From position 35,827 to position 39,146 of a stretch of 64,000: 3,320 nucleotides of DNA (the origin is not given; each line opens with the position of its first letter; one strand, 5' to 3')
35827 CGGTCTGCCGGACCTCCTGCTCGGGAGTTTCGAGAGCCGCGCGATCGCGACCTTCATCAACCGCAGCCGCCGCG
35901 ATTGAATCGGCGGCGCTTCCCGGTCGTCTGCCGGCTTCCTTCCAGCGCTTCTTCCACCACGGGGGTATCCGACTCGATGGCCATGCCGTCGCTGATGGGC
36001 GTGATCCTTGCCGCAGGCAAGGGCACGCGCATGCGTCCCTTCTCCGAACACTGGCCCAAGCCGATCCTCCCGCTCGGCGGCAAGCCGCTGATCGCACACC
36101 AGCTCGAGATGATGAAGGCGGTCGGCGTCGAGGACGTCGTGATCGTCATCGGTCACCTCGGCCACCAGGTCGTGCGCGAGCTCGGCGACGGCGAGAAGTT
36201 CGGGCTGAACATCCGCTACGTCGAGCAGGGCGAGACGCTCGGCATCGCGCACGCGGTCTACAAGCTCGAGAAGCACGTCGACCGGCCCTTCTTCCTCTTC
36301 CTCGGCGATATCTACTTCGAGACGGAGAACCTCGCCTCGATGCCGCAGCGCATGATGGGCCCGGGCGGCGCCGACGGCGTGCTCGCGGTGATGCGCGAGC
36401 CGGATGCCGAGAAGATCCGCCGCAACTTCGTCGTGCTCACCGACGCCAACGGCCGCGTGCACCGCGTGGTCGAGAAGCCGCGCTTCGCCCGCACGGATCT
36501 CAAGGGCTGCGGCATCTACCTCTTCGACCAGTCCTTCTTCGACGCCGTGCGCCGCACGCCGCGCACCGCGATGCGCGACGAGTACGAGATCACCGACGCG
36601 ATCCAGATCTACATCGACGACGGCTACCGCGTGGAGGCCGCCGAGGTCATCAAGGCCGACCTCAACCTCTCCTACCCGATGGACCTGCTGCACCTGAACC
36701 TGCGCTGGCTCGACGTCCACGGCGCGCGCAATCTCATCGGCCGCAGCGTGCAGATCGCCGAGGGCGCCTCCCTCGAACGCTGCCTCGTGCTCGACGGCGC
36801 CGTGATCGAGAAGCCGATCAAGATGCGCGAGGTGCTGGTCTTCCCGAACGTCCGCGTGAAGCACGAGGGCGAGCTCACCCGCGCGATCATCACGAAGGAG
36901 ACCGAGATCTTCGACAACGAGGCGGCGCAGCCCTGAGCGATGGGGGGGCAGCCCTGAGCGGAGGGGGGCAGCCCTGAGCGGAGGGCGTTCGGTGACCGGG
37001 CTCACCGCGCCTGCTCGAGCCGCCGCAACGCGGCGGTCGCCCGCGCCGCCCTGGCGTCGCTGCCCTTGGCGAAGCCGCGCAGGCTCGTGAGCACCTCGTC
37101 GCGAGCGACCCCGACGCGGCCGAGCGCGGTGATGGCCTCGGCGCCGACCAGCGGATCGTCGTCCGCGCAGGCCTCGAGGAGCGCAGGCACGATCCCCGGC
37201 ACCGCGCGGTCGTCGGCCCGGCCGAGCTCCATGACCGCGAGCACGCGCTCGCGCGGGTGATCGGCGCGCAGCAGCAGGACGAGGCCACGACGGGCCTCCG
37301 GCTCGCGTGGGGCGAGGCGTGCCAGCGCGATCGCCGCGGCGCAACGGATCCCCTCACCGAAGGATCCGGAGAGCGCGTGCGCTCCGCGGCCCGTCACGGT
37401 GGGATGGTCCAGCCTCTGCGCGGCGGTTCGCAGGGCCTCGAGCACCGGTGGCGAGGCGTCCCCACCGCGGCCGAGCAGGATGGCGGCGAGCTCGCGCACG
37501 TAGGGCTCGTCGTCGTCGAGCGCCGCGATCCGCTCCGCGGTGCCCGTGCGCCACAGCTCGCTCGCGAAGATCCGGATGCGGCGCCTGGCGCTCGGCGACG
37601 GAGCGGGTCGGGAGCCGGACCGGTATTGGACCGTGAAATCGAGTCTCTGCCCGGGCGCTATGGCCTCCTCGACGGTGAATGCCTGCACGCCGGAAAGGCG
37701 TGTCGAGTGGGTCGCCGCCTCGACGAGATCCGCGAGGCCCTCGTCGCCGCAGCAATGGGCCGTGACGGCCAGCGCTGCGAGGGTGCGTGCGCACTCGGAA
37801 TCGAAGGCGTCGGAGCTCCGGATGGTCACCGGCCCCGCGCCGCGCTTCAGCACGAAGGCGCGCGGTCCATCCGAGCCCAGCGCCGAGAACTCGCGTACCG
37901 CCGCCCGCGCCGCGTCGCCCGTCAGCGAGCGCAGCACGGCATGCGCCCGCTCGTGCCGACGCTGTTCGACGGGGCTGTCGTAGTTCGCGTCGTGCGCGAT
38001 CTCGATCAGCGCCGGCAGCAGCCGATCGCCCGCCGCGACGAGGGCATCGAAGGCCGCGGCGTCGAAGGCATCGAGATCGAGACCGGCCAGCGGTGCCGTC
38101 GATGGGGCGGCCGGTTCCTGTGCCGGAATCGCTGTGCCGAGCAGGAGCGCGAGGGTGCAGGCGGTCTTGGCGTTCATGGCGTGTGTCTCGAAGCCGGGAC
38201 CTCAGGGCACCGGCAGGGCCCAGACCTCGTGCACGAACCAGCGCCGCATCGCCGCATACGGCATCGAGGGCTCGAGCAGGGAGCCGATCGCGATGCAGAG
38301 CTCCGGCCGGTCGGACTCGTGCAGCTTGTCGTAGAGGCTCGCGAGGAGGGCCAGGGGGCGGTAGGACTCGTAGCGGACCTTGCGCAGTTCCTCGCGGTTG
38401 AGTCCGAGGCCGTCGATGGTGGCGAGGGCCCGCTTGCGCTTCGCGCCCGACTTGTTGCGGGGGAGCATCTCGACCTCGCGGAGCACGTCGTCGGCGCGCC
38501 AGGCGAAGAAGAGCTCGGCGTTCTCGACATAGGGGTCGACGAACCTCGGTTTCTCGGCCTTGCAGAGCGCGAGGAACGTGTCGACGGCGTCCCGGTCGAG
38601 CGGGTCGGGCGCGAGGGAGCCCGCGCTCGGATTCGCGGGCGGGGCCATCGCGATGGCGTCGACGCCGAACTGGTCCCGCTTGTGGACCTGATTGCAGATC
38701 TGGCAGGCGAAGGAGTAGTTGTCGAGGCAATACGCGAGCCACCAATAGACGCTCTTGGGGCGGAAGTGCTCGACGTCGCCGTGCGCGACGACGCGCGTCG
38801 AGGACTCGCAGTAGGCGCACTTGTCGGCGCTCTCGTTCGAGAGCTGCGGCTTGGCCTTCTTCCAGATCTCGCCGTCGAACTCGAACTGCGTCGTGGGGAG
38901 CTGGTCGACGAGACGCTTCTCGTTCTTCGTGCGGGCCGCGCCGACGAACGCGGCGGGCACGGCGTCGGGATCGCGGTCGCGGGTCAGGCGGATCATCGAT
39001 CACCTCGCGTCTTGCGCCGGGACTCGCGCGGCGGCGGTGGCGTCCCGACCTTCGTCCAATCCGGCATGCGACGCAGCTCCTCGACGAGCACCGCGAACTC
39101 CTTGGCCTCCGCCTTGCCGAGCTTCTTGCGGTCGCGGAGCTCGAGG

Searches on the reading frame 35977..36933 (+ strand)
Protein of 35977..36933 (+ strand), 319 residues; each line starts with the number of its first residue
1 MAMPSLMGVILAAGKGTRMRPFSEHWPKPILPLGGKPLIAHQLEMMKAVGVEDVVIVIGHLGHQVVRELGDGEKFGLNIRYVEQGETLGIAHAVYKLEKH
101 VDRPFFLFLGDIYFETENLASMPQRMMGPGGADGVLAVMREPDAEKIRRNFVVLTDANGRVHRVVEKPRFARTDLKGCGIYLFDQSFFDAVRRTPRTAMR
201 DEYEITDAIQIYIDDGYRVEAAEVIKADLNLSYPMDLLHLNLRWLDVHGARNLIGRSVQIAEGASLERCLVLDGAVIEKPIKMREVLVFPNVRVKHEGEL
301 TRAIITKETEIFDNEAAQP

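Call 45: find_related_loci(query=window:35977-36933:+, collection=genome_contigs, flank=10000)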
Query window:35977-36933:+ (319 aa) in genome_contigs; peptide patterns used: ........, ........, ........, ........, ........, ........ (x = any residue, [..] = any of these).
316 stretches matched a pattern; 238 encode a relative of the query (tblastn E <= 1e-3); the best 80 are kept; 80 distinct loci.
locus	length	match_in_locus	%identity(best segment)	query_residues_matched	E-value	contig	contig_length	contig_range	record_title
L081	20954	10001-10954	92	2-319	0e+0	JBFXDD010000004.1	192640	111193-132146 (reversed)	MAG: Planctomycetota bacterium isolate CA_2019_TPBS_85 NODE_657_length_192640_cov_83.646564_TPBS, whole genome shotgun s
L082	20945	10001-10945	92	1-315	0e+0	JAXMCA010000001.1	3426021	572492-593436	MAG: Planctomycetota bacterium isolate STL-PLA50 C1.132.fa-1, whole genome shotgun sequence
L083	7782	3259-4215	85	1-319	0e+0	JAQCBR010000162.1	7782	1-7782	MAG: Planctomycetota bacterium isolate casp15-mb.161 NODE_11207_length_7782_cov_0.102564, whole genome shotgun sequence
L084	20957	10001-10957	98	1-319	0e+0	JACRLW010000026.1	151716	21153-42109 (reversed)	MAG: Planctomycetota bacterium isolate NC_groundwater_1891_Pr3_B-0.1um_70_9 SR2-18-B1_coassembly_28141, whole genome sho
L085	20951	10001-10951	81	1-317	4e-176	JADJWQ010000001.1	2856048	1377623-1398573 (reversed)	MAG: Planctomycetota bacterium isolate Kalu_18-Q3-R12-55_BAT3C.357 tig00000483-10-28528790, whole genome shotgun sequenc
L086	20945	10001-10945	80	4-318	6e-175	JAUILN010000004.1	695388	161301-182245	MAG: bacterium isolate Co_bin.47 NODE_55_length_695388_cov_13.484212, whole genome shotgun sequence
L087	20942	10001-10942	78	1-314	1e-168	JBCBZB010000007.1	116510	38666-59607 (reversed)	MAG: Planctomycetota bacterium isolate P01_A01_bin.104 k141_1736794_length_116510_cov_20.6171, whole genome shotgun sequ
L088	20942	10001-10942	71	1-315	6e-144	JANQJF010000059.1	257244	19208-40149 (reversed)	MAG: Planctomycetota bacterium isolate PL25a_bin.106 k99_1667061, whole genome shotgun sequence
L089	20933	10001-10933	66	1-311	3e-139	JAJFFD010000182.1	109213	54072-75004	MAG: Planctomycetota bacterium isolate OFTM109 OFTM109_181, whole genome shotgun sequence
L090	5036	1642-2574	66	1-311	6e-136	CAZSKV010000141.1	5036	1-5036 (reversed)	MAG TPA_asm: uncultured candidatus Brocadiaceae bacterium isolate binchicken_co200_67 genome assembly, contig: k141_4886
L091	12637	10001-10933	69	1-311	3e-134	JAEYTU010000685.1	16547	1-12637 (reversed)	MAG: Planctomycetota bacterium isolate OH_CBlB_142 k127_715627, whole genome shotgun sequence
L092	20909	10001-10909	68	8-311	2e-133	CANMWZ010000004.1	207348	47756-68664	MAG: Planctomycetota bacterium isolate ZH-15may19-257 genome assembly, contig: ZH-15May19-c24, whole genome shotgun sequ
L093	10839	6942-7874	67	1-311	4e-133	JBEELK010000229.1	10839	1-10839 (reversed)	MAG: Planctomycetota bacterium isolate columbiariver1_2019_sw_WHONDRS-S19S_0075_B_bin.68 scaffold_1461363, whole genome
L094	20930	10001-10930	67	6-315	1e-130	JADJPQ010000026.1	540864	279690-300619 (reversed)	MAG: Planctomycetota bacterium isolate Fred_18-Q3-R57-64_BATAC.530 tig00351956-10-5408960, whole genome shotgun sequence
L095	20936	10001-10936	64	2-311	3e-130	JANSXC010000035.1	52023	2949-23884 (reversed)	MAG: bacterium isolate bin.15 k141_185206_length_52023_cov_16.9929, whole genome shotgun sequence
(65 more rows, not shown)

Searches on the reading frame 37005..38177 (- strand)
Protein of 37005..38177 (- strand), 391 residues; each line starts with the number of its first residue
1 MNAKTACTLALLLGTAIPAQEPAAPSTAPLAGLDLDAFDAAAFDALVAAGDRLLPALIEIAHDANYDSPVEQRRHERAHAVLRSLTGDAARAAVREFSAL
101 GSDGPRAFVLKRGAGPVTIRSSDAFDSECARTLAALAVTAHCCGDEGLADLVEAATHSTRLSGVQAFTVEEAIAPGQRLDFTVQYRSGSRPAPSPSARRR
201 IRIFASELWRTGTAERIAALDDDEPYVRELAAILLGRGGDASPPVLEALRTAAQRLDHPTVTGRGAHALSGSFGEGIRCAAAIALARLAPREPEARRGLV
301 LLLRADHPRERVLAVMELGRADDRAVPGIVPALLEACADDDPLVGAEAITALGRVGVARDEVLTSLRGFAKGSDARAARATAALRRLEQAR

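Call 4: search_protein_families(library=pfam, proteins=[window:37005-38177:-], max_evalue=0.01)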
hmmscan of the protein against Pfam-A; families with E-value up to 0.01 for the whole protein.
window:37005-38177:- (391 aa): 3 families
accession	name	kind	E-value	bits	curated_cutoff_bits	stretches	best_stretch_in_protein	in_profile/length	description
PF13646.12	HEAT_2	-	3.2e-12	47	27.7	2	299-383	4-86/88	HEAT repeats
PF02985.28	HEAT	-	1.4e-05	25.3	23.5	0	329-354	1-26/31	HEAT repeat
PF13513.12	HEAT_EZ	-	0.00036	21.4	27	0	319-355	19-55/55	HEAT-like repeat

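Call 5: search_protein_families(library=padloc, proteins=[window:37005-38177:-], max_evalue=0.01)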
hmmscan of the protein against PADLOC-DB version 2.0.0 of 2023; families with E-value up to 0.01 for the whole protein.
window:37005-38177:- (391 aa): 0 families

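Call 6: search_protein_families(library=ncbifam, proteins=[window:37005-38177:-], max_evalue=0.01)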
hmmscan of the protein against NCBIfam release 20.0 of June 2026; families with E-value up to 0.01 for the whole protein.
window:37005-38177:- (391 aa): 0 families

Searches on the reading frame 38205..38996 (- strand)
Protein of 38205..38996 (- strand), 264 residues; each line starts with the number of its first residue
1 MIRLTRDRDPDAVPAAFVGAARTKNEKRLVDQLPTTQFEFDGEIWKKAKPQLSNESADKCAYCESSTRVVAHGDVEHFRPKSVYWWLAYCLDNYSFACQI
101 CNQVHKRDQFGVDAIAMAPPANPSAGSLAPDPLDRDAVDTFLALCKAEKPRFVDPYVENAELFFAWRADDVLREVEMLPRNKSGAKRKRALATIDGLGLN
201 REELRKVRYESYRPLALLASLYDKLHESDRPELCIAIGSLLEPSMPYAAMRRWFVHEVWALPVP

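Call 4: search_protein_families(library=pfam, proteins=[window:38205-38996:-], max_evalue=0.01)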
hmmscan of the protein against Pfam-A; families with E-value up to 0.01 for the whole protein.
window:38205-38996:- (264 aa): 0 families

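Call 5: search_protein_families(library=padloc, proteins=[window:38205-38996:-], max_evalue=0.01)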
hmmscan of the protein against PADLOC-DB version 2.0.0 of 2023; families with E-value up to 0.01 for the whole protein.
window:38205-38996:- (264 aa): 65 families (the best 25 are shown)
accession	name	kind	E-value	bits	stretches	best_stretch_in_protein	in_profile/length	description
PDLC00339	PtuB1|PtuB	-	5.2e-33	112.9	1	25-257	31-255/261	Unknown function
PDLC00337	PtuB1|PtuB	-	1e-26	92.2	2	46-119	45-117/216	Unknown function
PDLC00328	PtuB1|PtuB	-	1.5e-25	88.4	1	20-226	18-237/295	Unknown function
PDLC00292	PtuA1|PtuA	-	3e-25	86.7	1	1-257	1-243/726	AAA ATPase domain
PDLC00330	PtuB1|PtuB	-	5e-24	83.6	1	11-212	9-202/271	Unknown function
PDLC00316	PtuB1|PtuB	-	3.7e-23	80.6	1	43-212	50-215/301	Unknown function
PDLC00319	PtuB1|PtuB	-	1.3e-20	72.2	1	31-211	42-226/310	Unknown function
PDLC00343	PtuB1|PtuB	-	3.1e-19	67.7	1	37-226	43-227/283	Unknown function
PDLC00340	PtuB1|PtuB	-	3e-18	64.4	1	50-215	57-206/268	Unknown function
PDLC00318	PtuB1|PtuB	-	2.8e-17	61.2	2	19-82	21-88/299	Unknown function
PDLC00333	PtuB1|PtuB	-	9e-16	56.2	2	43-112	44-126/272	Unknown function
PDLC00348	PtuB1|PtuB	-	4.5e-15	53.7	1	12-109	8-104/198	Unknown function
PDLC00329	PtuB1|PtuB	-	9.5e-14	49.5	1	34-107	40-122/331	Unknown function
PDLC00336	PtuB1|PtuB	-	1.4e-13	49.1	1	49-107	55-113/250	Unknown function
PDLC00317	PtuB1|PtuB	-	2.1e-13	48.7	1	55-114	57-112/244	Unknown function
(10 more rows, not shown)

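Call 6: search_protein_families(library=ncbifam, proteins=[window:38205-38996:-], max_evalue=0.01)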
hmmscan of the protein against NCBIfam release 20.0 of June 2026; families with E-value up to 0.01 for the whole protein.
window:38205-38996:- (264 aa): 2 families
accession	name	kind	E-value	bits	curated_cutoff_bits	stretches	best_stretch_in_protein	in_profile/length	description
NF041761.1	PtuB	equivalog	8.9e-08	32.2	150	1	48-232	36-195/218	retron Ec78 anti-phage system effector HNH endonuclease PtuB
TIGR02646.1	TIGR02646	subfamily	1.5e-07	31.6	52.15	1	49-208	16-144/144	retron system putative HNH endonuclease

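Call 38: search_solved_structures(query=window:38205-38996:-, max_evalue=0.001, show_alignments=1)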
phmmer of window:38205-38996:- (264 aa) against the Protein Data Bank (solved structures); distinct sequences matched with E-value up to 0.001: 0.
